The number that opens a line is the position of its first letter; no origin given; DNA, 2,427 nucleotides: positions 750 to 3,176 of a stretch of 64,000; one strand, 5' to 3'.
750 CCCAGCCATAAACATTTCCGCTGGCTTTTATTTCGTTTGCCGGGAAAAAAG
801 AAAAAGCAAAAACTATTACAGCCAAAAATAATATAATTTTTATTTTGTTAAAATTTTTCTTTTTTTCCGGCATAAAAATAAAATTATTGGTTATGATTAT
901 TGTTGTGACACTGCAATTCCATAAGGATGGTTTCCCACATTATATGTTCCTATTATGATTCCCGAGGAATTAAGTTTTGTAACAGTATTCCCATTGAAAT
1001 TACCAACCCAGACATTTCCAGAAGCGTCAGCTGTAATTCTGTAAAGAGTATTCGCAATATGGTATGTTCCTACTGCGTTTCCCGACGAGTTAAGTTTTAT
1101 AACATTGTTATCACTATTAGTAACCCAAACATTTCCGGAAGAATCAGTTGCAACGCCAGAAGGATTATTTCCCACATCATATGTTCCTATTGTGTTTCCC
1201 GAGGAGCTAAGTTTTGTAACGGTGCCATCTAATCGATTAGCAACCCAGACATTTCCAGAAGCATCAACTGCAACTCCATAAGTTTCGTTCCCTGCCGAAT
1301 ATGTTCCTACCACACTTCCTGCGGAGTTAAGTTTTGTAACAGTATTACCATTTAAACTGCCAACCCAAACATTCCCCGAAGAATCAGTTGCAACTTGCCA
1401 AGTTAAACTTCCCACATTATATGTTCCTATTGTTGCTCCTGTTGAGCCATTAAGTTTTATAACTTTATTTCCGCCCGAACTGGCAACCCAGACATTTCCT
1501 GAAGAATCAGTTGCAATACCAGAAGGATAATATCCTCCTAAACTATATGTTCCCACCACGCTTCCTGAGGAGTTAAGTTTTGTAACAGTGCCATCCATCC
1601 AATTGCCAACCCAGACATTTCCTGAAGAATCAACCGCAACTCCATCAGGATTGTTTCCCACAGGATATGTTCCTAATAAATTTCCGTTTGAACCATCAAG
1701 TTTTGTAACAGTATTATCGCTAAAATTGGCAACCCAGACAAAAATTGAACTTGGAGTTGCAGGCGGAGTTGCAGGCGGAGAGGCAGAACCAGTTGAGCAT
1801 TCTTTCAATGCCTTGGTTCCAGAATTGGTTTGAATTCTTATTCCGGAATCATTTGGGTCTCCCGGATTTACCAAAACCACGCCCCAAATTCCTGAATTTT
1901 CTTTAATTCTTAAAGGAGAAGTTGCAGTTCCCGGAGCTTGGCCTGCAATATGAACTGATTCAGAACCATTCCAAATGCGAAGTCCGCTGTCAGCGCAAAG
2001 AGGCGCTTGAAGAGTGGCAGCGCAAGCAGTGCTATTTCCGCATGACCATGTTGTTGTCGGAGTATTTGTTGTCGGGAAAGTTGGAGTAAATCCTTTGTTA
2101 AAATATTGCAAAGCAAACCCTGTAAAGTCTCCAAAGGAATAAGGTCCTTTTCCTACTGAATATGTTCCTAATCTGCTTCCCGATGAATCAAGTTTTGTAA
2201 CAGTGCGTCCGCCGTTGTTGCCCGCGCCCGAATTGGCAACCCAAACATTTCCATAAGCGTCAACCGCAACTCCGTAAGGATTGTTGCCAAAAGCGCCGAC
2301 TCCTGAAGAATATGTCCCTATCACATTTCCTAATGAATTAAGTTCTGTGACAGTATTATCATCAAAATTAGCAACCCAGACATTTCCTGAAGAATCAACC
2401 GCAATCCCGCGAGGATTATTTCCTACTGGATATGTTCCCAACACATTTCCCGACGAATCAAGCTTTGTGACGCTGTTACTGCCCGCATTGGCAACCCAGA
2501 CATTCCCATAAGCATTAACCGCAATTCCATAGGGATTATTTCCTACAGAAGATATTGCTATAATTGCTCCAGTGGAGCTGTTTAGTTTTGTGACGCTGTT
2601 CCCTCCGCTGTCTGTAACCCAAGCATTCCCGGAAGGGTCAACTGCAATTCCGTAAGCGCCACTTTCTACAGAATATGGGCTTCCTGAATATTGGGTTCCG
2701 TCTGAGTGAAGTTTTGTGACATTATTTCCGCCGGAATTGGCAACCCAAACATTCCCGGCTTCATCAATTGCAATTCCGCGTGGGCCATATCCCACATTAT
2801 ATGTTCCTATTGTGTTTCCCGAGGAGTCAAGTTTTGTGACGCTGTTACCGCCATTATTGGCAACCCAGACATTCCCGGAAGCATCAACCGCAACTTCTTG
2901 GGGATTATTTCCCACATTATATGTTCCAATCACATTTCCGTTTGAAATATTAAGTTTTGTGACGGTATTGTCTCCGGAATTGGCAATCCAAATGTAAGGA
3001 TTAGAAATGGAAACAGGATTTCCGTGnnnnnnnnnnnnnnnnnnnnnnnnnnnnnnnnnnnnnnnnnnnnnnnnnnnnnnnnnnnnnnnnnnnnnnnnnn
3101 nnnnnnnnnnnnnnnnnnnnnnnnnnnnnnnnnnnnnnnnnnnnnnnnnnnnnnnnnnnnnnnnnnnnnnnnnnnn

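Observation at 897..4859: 1320-aa protein with two seven-unit NHL-type arrays and a mid-protein TM hairpin that looks like a fusion scar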

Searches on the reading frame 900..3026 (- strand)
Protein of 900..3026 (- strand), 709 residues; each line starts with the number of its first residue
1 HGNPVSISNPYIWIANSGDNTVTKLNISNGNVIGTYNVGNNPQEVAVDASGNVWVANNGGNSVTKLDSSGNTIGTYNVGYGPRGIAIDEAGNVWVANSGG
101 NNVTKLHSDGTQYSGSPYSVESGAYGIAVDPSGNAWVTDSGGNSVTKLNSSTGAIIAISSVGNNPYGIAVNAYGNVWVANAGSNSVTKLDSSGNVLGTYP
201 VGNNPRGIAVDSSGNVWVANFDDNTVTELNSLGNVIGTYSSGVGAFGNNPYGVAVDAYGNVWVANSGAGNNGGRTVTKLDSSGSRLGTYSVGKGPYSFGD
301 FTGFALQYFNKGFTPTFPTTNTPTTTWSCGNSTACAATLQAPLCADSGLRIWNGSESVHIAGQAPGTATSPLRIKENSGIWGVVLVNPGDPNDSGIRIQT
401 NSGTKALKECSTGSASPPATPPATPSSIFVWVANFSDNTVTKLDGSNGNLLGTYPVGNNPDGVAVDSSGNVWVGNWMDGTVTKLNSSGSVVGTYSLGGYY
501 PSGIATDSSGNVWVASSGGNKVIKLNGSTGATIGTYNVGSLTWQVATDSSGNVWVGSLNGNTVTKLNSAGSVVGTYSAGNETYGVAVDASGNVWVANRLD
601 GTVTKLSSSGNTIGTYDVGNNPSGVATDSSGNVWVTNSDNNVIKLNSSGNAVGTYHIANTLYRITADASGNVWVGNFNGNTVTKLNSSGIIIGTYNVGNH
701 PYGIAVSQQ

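Call 61: predict_structure(protein=window:900-3026:-)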
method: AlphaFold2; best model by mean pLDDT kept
length: 709 residues; sequences in the alignment: 1
mean_pLDDT: 74.8   pTM: 0.45
mean pLDDT of the five models: 74.8, 74.4, 74.4, 68.2, 64.2
residues with pLDDT >= 90: 245; 70-90: 293; 50-70: 20; < 50: 151
segments of 3 or more residues with pLDDT < 50: 1-9, 242-245, 268-273, 295-425
pLDDT, mean of each block of 10 residues (from residue 1): 29 77 79 83 81 85 90 91 87 89 91 87 86 87 87 88 89 88 93 93 89 86 88 87 55 77 65 67 78 46 23 22 23 25 28 27 25 29 30 36 31 31 59 94 90 94 90 92 93 90 90 86 91 88 88 87 90 88 89 92 93 92 90 91 92 83 83 88 89 90 84
secondary structure, 60 per line:
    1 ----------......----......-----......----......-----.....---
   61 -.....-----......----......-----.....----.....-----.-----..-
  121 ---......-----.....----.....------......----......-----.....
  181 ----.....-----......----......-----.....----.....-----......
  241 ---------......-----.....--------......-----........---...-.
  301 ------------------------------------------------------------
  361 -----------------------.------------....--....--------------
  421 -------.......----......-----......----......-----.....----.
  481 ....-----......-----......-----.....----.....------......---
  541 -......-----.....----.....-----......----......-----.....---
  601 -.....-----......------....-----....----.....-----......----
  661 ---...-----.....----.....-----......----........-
elements in order (helices of 4 or more, strands of 3 or more residues): E11-16 E21-26 E32-37 E42-47 E53-57 E62-66 E72-77 E82-87 E93-97 E102-106 E124-129 E135-139 E144-148 E155-160 E165-170 E176-180 E185-189 E195-200 E205-210 E216-220 E225-229 E235-240 E250-255 E261-265 E274-279 E285-292 E296-298 E397-400 E403-406 E428-434 E439-444 E450-455 E460-465 E471-475 E480-484 E490-495 E501-506 E512-516 E521-525 E532-537 E542-547 E553-557 E562-566 E572-577 E582-587 E593-597 E602-606 E612-617 E624-627 E633-636 E641-645 E651-656 E664-666 E672-676 E681-685 E691-696 E701-708
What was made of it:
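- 2133..3011 (-): Propeller 1, aa 617-909: seven NHL/YVTN blades ending in the cap motif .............. The model has 28 strands (call 61).
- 900..1751 (-): Propeller 2, aa 1037-1320: seven blades, 57% identical to propeller 1, no cap motif. The protein ends after the closing strand. The model has 28 strands with pLDDT about 90 (call 61).
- On NHL / YVTN beta-propeller repeat (Pfam PF01436 and its clan): The model gives two closed propellers of 28 strands each (call 61).
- Checked: A single-sequence AlphaFold model gives two propellers of 28 strands each, with pLDDT about 85-93 (call 61).
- Two seven-bladed propellers in the model (call 61).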

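Call 64: fold_search(model_id=the predicted structure, library=pdb)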
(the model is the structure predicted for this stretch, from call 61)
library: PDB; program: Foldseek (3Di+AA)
matches with E <= 10: 1957; with E <= 0.001: 1788
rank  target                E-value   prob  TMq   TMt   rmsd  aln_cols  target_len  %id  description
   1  2ymu_A                4.1e-24  1.00  0.35  0.42  13.3       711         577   15  Structure of a highly repetitive propeller structure (released 2012-10-17)
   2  8s9p_B                1.0e-20  1.00  0.28  0.22  21.3       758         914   13  1:1:1 agrin/LRP4/MuSK complex (released 2023-05-17)
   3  6l6r_A                1.3e-19  1.00  0.29  0.33  21.9       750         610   11  Crystal structure of LRP6 E1E2-SOST complex (released 2020-10-28)
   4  8jx8_A                3.3e-19  1.00  0.22  0.11  29.8      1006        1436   10  rat megalin head (released 2024-06-19)
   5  9qaw_B                4.1e-19  1.00  0.29  0.06  23.4       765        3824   10  CryoEM structure of the human LRP2 receptor ectodomain in complex with LRPAP1 (released 2026-03-11)
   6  6l6r_B                4.5e-19  1.00  0.29  0.33  21.4       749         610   11  Crystal structure of LRP6 E1E2-SOST complex (released 2020-10-28)
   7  8jx8_B                6.2e-19  1.00  0.26  0.13  29.8      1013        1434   10  rat megalin head (released 2024-06-19)
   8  8ffe_A                6.4e-19  1.00  0.29  0.34  21.6       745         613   11  Crystal structure of LRP6 E1E2 domains bound to YW210.09 Fab and engineered XWnt8 peptide (released 2023-03-08)
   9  3s8v_B                7.7e-19  1.00  0.28  0.32  22.1       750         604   11  Crystal structure of LRP6-Dkk1 complex (released 2011-10-26)
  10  6h15_A                1.4e-18  1.00  0.27  0.31  22.1       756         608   10  Structure of LRP6 P3E3P4E4 in complex with VHH L-P2-B10 (released 2019-01-30)
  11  9cwm_A                1.4e-18  1.00  0.18  0.04  29.3      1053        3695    9  Cryo-EM structure of human Low-density lipoprotein receptor-related protein 2 (released 2025-08-06)
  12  4a0p_A                1.6e-18  1.00  0.28  0.32  21.8       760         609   11  Crystal structure of LRP6P3E3P4E4 (released 2011-10-26)
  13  8jxe_A                1.8e-18  1.00  0.21  0.11  29.5      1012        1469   11  rat megalin RAP complex head (released 2024-06-19)
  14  8jxe_B                2.1e-18  1.00  0.26  0.13  29.8      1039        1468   11  rat megalin RAP complex head (released 2024-06-19)
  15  3s8v_A                2.4e-18  1.00  0.27  0.31  21.2       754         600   10  Crystal structure of LRP6-Dkk1 complex (released 2011-10-26)
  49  1l0q_A                2.1e-16  1.00  0.38  0.69   1.6       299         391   23  Tandem YVTN beta-propeller and PKD domains from an archaeal surface layer protein (released 2002-11-06)
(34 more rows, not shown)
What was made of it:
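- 2133..3011 (-): Foldseek match to 1l0q_A, rmsd 1.6 A over 299 columns (call 64).
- On NHL / YVTN beta-propeller repeat (Pfam PF01436 and its clan): Foldseek match to 1l0q_A at rmsd 1.6 A (call 64).
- Closest known: NHL/YVTN beta-propellers of surface and sensor proteins. Same: The structural match to 1l0q is 1.6 A (call 64).
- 1l0q_A, an archaeal S-layer YVTN propeller, matches at 1.6 A (call 64).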
